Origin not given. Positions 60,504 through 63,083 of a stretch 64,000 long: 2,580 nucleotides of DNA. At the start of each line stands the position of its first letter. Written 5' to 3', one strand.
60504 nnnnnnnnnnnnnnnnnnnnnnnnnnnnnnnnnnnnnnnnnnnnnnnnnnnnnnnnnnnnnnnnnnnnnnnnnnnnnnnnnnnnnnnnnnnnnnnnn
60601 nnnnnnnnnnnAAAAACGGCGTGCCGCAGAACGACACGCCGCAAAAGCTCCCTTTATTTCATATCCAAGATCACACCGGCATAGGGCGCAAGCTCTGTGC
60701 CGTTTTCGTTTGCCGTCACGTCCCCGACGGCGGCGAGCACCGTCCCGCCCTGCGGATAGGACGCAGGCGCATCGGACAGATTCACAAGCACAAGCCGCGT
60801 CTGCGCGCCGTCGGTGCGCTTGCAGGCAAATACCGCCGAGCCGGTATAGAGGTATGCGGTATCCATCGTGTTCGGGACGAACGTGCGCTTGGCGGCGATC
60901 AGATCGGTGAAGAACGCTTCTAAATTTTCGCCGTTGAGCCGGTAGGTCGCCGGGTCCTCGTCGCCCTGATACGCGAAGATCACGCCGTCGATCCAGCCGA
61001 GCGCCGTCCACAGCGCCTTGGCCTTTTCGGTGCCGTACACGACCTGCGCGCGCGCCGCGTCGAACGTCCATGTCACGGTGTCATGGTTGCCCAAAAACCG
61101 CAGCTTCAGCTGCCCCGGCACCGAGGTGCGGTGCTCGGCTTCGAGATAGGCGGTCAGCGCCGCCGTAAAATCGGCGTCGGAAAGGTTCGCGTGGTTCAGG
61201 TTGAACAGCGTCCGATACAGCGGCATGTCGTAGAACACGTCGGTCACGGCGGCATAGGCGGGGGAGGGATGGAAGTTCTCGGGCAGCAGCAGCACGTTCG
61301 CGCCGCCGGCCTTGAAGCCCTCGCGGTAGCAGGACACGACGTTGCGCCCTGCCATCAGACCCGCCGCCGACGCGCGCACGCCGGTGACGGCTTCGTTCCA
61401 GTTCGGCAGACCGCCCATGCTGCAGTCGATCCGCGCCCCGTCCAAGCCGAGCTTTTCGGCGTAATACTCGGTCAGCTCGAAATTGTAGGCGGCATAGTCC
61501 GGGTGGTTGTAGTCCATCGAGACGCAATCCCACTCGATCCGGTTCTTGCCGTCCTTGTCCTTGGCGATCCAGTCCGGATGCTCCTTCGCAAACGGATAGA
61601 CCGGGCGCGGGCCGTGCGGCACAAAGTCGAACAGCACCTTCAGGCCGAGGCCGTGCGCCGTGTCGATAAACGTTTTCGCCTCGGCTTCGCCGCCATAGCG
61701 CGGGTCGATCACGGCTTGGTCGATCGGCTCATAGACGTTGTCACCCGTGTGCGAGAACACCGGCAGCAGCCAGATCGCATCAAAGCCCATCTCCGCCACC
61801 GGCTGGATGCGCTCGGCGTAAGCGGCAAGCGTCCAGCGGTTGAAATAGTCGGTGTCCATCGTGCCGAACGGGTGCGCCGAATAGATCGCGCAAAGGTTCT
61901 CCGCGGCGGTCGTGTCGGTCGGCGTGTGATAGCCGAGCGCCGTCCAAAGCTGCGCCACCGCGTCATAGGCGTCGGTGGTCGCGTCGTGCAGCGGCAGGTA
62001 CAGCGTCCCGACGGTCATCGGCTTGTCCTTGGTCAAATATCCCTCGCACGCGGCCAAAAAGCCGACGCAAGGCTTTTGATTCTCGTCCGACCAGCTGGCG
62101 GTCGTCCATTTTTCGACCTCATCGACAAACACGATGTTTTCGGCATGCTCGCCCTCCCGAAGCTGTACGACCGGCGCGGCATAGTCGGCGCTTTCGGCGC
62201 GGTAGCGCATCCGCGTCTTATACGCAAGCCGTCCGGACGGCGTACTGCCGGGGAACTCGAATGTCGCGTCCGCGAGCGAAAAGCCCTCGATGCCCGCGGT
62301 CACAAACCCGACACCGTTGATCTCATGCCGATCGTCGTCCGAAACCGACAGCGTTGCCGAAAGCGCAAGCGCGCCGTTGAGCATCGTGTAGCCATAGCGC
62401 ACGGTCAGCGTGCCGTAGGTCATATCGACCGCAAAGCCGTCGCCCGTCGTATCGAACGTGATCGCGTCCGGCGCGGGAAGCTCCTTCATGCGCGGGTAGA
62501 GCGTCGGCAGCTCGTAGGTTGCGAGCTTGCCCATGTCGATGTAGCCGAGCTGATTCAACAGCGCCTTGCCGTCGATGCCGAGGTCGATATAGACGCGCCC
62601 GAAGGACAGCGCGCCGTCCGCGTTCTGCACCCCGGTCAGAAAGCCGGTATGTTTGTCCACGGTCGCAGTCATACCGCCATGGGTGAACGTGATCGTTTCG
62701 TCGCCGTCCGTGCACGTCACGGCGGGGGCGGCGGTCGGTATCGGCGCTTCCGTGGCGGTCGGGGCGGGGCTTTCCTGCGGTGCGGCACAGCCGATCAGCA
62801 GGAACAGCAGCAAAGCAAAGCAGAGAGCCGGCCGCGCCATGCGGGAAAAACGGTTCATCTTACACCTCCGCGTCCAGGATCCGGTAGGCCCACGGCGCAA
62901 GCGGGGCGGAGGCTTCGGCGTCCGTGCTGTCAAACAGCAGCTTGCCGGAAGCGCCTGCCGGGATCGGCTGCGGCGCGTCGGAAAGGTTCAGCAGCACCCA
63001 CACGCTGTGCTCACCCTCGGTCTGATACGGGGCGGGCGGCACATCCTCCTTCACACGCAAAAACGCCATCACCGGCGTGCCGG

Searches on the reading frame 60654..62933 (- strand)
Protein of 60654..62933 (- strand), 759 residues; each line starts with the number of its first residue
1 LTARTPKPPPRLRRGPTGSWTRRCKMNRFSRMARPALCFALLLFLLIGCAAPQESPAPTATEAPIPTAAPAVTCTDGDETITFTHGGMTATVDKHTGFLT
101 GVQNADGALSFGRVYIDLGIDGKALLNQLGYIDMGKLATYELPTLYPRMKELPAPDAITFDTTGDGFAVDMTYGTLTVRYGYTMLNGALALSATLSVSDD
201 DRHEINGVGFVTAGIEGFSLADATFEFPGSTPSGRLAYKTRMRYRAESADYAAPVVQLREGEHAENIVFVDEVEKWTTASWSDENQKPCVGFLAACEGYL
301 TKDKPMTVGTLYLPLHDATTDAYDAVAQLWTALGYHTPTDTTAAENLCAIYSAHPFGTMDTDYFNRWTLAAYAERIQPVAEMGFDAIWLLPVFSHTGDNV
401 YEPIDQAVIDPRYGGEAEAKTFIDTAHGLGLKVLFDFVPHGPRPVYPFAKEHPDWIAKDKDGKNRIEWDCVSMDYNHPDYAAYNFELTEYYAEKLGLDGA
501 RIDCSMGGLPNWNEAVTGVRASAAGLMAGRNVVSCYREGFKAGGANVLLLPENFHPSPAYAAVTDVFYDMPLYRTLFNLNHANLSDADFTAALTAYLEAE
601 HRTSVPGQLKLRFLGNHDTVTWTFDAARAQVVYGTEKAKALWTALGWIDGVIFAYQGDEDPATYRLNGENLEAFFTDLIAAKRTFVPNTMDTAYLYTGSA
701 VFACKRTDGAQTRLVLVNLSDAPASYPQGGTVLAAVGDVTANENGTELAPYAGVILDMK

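Call 3: search_protein_families(library=pfam, proteins=[window:60654-62933:-])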
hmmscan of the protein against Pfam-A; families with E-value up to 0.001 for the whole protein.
window:60654-62933:- (759 aa): 2 families
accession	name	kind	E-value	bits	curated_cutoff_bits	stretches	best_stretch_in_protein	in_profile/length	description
PF00128.31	Alpha-amylase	-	5.2e-17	62.6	22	1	370-439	19-89/446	Alpha amylase, catalytic domain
PF11941.14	DUF3459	-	5e-06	27.2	22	1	698-755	30-89/90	Domain of unknown function (DUF3459)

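Call 4: search_protein_families(library=ncbifam, proteins=[window:60654-62933:-])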
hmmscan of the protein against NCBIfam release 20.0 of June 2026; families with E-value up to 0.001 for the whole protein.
window:60654-62933:- (759 aa): 14 families
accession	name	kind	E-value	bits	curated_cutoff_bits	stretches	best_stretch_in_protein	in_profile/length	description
NF003811.1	PRK05402.1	equivalog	2.3e-11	43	741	1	343-504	136-302/619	1,4-alpha-glucan branching protein GlgB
NF041321.1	Alpha-amyl_MalA_Halo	equivalog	2.3e-11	42.8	875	1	360-725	272-630/666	alpha-amylase MalA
NF051899.1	BetGalacBglAAgro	equivalog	1.9e-10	39.8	900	1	348-438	6-97/537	beta-galactosidase BglA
NF041090.1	Cyc-maltodext_AglB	equivalog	1.9e-09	36.8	540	1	369-507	64-210/470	cyclomaltodextrinase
TIGR02403.1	trehalose_treC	equivalog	8.6e-09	34.6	799.05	1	350-438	7-96/544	alpha,alpha-phosphotrehalase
TIGR02402.1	trehalose_TreZ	equivalog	1.6e-08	33.3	538.8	1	367-503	109-245/545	malto-oligosyltrehalose trehalohydrolase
TIGR01515.1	branching_enzym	equivalog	2.2e-08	33.1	463.95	1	372-504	153-291/607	1,4-alpha-glucan branching enzyme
NF008967.0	PRK12313.1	equivalog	5.8e-08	31.5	577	1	347-504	147-310/633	1,4-alpha-glucan branching protein GlgB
NF008183.0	PRK10933.1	subfamily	6.3e-08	31.7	535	1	350-438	13-102/551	alpha,alpha-phosphotrehalase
TIGR02456.1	treS_nterm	equivalog_domain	6.9e-08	31.4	678.35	1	372-438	30-97/539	maltose alpha-D-glucosyltransferase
NF009221.0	PRK12568.1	equivalog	1.3e-07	30.1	1270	1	323-504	237-424/745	1,4-alpha-glucan branching enzyme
TIGR02401.1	trehalose_TreY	equivalog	6.7e-05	21.3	498.65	1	367-439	13-87/838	malto-oligosyltrehalose synthase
NF008051.0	PRK10785.1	equivalog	0.00011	20.6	568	1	369-438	178-247/607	maltodextrin glucosidase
NF007060.0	PRK09505.2-5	equivalog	0.00078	17.6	790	0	393-439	273-319/690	alpha-amylase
